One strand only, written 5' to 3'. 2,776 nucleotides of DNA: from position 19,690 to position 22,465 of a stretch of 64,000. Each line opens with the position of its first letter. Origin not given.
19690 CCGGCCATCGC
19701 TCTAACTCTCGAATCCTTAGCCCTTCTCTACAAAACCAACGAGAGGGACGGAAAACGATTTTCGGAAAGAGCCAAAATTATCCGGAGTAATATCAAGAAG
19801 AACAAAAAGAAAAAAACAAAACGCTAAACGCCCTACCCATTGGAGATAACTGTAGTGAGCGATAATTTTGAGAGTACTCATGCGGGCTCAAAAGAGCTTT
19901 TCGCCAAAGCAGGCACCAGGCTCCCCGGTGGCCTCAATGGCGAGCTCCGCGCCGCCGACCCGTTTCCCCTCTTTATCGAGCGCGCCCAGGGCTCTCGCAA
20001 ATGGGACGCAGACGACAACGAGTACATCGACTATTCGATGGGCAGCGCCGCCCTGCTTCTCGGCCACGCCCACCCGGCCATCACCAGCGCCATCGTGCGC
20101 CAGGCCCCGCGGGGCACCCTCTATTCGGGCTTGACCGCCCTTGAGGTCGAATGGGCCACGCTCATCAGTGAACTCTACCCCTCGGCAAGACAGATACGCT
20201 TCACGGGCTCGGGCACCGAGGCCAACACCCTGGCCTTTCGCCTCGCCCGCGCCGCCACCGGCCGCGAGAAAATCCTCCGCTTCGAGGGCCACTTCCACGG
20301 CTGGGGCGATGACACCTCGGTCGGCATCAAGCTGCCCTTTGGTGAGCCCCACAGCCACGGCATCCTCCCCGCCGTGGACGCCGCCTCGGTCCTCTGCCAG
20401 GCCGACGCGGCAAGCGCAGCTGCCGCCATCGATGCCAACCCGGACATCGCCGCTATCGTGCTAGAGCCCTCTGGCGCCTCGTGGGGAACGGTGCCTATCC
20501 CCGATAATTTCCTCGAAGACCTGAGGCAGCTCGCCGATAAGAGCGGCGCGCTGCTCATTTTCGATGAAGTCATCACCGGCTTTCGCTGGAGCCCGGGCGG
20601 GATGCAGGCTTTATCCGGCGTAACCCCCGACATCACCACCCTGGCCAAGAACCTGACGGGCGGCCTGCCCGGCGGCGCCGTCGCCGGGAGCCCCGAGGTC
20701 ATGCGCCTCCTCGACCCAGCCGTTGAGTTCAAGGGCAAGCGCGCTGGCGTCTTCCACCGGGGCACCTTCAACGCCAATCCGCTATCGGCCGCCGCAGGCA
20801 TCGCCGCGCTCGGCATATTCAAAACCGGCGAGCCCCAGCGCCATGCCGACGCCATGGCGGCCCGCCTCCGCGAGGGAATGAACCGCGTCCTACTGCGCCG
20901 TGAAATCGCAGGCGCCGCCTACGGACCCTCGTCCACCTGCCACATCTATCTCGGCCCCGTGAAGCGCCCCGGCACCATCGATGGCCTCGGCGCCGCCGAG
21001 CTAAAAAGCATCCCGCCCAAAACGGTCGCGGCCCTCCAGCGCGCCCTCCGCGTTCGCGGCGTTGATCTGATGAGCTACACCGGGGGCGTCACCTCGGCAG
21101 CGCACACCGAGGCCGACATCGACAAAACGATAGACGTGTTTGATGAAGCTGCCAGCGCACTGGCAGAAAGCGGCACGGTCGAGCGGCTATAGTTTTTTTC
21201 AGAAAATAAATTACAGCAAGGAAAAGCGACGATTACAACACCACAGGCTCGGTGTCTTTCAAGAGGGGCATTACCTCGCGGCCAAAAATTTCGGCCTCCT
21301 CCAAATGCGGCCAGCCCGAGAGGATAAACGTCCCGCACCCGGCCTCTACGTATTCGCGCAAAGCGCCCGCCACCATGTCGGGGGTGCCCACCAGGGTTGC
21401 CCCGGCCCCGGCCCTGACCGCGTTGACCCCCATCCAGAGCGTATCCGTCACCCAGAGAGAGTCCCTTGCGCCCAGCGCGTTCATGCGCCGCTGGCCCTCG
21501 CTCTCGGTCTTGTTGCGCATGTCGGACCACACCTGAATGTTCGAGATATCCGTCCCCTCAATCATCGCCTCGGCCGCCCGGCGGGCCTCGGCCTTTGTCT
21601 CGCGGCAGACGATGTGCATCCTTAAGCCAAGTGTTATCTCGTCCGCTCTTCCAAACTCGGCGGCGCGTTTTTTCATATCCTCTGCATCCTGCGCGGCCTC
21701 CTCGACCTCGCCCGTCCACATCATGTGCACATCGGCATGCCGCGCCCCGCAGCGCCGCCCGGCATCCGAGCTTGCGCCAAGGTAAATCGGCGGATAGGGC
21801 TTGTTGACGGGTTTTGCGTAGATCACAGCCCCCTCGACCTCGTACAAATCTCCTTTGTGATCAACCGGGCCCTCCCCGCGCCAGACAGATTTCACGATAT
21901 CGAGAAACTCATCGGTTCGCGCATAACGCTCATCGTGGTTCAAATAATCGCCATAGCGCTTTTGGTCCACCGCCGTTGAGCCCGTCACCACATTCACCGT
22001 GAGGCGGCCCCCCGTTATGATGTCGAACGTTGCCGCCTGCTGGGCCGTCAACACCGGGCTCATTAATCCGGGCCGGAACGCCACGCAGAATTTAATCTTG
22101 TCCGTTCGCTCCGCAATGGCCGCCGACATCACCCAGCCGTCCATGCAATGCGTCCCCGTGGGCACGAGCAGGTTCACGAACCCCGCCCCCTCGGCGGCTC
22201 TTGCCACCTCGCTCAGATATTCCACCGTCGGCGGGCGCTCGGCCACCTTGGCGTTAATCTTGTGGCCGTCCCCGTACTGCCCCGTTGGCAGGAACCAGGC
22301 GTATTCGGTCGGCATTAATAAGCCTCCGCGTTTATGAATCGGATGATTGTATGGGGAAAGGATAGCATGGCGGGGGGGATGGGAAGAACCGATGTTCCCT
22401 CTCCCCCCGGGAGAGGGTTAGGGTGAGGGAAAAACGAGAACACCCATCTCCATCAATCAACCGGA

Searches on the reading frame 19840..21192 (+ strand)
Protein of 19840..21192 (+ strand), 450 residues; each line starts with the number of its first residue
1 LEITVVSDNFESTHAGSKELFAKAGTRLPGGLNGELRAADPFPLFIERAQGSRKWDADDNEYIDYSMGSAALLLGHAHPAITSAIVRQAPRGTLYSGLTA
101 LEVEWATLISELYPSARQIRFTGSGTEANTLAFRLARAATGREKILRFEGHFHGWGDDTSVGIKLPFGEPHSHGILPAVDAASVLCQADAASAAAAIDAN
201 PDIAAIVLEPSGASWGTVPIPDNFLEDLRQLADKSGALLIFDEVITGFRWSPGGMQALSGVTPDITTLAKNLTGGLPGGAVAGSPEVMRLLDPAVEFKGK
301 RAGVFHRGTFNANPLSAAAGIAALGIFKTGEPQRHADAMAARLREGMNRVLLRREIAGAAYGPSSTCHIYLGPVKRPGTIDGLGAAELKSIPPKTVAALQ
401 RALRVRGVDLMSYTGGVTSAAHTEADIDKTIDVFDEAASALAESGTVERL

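Call 49: search_protein_families(library=pfam, proteins=[window:19840-21192:+], max_evalue=0.00001)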
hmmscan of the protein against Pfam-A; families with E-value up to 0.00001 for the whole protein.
window:19840-21192:+ (450 aa): 1 family
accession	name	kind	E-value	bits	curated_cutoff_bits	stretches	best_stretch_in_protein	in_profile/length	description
PF00202.27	Aminotran_3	-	4e-55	187.6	30.5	1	38-350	5-329/403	Aminotransferase class-III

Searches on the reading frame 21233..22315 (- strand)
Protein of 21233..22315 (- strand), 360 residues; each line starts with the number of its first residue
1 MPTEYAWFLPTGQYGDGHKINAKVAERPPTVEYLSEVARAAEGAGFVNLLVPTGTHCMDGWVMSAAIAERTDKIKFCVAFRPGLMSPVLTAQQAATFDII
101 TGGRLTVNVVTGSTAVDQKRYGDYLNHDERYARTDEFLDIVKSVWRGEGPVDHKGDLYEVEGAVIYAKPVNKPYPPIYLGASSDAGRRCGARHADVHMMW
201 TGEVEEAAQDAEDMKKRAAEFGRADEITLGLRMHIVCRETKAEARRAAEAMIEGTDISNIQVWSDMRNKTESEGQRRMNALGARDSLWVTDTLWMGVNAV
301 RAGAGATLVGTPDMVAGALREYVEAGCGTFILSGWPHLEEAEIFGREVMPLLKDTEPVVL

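Call 49: search_protein_families(library=pfam, proteins=[window:21233-22315:-], max_evalue=0.00001)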
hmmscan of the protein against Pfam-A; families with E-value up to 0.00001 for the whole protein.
window:21233-22315:- (360 aa): 1 family
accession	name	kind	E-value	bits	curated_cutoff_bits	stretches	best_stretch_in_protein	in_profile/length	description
PF00296.26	Bac_luciferase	-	2.4e-71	241.1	27.9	1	4-326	2-311/314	Luciferase-like monooxygenase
